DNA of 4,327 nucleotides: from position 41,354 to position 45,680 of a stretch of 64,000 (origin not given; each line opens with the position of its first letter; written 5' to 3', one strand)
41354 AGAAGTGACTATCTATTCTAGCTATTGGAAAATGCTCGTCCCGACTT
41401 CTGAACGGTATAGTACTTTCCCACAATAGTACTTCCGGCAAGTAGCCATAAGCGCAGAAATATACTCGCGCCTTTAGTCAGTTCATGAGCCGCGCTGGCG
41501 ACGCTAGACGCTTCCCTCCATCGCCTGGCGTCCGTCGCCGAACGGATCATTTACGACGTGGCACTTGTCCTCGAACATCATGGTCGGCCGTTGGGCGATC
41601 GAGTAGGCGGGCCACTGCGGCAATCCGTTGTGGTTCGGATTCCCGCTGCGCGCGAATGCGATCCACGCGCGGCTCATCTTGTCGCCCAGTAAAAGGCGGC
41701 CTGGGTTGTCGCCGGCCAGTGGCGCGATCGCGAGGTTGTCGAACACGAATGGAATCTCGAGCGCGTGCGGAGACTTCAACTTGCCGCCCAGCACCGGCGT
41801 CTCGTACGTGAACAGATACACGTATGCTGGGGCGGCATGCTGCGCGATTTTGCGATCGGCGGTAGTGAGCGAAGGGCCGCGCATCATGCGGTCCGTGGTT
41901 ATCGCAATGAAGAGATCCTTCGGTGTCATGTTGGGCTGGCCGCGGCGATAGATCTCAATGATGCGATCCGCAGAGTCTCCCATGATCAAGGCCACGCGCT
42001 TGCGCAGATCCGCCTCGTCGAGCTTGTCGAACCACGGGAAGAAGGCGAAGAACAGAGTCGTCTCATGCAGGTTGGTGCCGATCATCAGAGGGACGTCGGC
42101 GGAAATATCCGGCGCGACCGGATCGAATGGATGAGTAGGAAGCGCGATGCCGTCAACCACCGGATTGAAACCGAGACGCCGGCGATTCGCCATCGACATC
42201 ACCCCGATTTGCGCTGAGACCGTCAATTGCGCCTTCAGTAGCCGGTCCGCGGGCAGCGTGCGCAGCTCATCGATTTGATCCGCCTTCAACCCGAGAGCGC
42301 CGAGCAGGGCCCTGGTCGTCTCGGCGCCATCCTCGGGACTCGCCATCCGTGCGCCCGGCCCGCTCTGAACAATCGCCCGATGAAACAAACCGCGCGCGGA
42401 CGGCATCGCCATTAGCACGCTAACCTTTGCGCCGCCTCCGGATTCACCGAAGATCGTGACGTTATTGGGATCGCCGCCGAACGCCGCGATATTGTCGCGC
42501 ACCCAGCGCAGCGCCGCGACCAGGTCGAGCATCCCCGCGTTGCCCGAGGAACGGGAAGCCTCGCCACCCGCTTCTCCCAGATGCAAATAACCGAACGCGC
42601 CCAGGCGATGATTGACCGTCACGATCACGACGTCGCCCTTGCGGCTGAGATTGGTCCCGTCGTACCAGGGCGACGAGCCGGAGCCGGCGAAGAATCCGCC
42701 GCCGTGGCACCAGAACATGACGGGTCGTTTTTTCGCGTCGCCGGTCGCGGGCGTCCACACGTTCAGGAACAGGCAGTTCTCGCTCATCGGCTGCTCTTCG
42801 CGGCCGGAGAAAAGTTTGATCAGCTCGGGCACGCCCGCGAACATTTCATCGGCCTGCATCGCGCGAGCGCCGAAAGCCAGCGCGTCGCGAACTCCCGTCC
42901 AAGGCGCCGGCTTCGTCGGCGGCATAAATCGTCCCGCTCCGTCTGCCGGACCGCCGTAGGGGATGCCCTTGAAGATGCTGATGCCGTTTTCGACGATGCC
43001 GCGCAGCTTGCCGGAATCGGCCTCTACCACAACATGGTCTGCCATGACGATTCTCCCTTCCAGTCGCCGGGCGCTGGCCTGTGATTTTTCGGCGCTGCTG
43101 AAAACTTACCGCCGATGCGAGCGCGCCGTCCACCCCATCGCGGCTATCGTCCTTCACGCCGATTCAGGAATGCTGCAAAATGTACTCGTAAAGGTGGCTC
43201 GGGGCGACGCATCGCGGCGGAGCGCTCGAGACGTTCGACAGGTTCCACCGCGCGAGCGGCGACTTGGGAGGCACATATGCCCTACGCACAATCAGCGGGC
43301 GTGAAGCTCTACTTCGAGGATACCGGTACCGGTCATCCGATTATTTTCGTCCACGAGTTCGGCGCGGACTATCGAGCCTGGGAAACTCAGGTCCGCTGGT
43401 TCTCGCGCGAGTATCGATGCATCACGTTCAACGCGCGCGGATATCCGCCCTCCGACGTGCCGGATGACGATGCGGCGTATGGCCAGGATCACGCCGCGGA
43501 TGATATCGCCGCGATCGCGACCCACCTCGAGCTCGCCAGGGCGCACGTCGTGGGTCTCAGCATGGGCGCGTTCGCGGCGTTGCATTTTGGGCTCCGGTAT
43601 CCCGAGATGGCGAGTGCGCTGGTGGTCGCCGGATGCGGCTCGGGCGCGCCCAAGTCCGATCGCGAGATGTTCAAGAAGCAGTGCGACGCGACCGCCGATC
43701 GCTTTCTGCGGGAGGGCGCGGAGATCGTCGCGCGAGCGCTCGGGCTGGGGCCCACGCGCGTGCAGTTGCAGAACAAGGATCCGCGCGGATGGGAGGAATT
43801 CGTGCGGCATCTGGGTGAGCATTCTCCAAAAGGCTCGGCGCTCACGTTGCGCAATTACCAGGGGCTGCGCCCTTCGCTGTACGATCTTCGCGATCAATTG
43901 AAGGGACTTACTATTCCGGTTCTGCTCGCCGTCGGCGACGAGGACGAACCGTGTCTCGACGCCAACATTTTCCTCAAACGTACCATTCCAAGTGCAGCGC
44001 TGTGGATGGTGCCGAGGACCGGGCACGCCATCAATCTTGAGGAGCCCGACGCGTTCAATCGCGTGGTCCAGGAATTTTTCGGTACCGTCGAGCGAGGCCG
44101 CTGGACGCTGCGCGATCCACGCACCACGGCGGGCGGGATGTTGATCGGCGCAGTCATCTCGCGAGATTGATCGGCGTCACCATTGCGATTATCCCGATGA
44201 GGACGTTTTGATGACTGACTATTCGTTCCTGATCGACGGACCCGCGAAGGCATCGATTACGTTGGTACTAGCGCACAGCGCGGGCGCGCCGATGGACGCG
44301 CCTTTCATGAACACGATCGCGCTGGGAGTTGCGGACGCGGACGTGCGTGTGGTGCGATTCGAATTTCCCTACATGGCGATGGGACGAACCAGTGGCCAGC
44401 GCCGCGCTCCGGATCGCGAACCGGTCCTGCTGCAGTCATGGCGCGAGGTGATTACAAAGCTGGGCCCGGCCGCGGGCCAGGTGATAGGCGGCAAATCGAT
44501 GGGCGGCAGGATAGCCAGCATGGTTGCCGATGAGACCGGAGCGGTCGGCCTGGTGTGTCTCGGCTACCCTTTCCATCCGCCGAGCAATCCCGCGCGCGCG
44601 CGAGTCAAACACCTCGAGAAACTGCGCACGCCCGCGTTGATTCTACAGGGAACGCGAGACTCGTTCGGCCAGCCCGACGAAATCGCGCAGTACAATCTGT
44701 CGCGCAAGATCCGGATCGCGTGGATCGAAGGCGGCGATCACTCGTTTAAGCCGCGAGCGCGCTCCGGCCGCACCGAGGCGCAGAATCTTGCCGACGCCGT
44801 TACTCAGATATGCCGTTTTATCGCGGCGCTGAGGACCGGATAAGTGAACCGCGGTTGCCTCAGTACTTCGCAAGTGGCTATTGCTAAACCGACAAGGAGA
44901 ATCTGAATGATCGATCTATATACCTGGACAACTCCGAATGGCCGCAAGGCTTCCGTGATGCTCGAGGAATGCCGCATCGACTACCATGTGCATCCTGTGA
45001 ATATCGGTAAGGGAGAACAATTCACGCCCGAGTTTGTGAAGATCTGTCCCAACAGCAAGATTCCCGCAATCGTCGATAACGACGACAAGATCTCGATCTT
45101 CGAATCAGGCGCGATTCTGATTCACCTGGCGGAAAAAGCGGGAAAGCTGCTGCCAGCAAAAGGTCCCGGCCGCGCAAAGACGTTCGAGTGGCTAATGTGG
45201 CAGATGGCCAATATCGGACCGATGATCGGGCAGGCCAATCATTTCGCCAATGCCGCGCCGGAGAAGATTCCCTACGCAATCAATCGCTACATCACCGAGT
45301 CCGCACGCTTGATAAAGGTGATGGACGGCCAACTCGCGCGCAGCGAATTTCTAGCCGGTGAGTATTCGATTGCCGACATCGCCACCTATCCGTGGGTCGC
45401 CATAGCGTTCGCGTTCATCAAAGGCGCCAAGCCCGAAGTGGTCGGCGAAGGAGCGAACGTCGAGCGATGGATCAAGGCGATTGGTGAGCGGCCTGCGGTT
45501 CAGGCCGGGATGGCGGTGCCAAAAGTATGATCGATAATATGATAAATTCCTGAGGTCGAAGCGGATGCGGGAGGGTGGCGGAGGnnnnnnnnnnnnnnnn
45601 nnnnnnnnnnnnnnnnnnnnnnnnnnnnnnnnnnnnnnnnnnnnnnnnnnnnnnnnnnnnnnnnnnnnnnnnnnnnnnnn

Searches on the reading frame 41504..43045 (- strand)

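Call 74: search_protein_families(library=pfam, proteins=[window:41504-43045:-], max_evalue=0.001)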
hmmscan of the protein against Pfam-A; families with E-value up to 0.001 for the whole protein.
window:41504-43045:- (513 aa): 3 families
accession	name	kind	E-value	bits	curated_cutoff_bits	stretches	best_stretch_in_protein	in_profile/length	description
PF00135.34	COesterase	-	1.8e-108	364.2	27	1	5-492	3-497/515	Carboxylesterase family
PF07859.19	Abhydrolase_3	-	5.2e-10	39.9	25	1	170-260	47-138/210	alpha/beta hydrolase fold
PF20434.5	BD-FAE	-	1.3e-08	35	26.8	1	94-217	1-111/215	BD-FAE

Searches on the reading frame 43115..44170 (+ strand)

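Call 74: search_protein_families(library=pfam, proteins=[window:43115-44170:+], max_evalue=0.001)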
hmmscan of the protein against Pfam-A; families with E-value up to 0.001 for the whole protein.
window:43115-44170:+ (351 aa): 4 families
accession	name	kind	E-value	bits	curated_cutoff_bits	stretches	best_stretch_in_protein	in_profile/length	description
PF00561.26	Abhydrolase_1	-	4.4e-19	69.6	25.8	1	75-311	2-245/245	alpha/beta hydrolase fold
PF12697.13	Abhydrolase_6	-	9.3e-17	62.8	26.3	1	76-316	1-216/217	Alpha/beta hydrolase family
PF12146.15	Hydrolase_4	-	4.6e-08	33.1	27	1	76-281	7-206/239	Serine aminopeptidase, S33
PF03096.20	Ndr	-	6.8e-07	28.7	23.3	1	114-321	72-275/283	Ndr family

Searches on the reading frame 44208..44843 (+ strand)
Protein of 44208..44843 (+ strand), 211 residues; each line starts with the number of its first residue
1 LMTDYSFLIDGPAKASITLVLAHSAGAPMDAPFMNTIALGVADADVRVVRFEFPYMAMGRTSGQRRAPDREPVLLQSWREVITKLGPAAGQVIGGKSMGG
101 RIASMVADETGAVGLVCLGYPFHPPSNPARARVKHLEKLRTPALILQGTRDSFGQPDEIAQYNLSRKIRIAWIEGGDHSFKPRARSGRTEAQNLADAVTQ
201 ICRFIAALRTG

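Call 74: search_protein_families(library=pfam, proteins=[window:44208-44843:+], max_evalue=0.001)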
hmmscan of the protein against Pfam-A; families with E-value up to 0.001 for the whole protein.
window:44208-44843:+ (211 aa): 4 families
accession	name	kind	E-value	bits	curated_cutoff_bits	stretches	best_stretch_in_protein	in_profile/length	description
PF20408.4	Abhydrolase_11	-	1.4e-73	247.2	27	1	17-205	3-192/193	Alpha/beta hydrolase domain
PF12695.13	Abhydrolase_5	-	2.3e-05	24.7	27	1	87-179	55-141/164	Alpha/beta hydrolase family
PF12697.13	Abhydrolase_6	-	3.2e-05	25.1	26.3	1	19-157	1-135/217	Alpha/beta hydrolase family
PF01738.24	DLH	-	0.00013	22.1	21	1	95-203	103-211/217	Dienelactone hydrolase family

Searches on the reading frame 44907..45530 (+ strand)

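Call 74: search_protein_families(library=pfam, proteins=[window:44907-45530:+], max_evalue=0.001)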
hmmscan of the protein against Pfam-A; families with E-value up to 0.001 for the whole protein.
window:44907-45530:+ (207 aa): 5 families
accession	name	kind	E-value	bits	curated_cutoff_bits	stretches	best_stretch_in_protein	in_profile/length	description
PF02798.26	GST_N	-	4.4e-13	49.8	20.9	1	3-76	4-76/76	Glutathione S-transferase, N-terminal domain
PF13409.12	GST_N_2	-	5.3e-11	43.4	25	1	10-76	3-69/70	Glutathione S-transferase, N-terminal domain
PF13417.12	GST_N_3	-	1.1e-08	35.7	22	1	4-79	1-72/75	Glutathione S-transferase, N-terminal domain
PF13410.11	GST_C_2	-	0.00026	21.5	24.9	1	124-191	3-69/69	Glutathione S-transferase, C-terminal domain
PF00043.30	GST_C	-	0.0005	20.7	20.7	1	130-196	29-93/93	Glutathione S-transferase, C-terminal domain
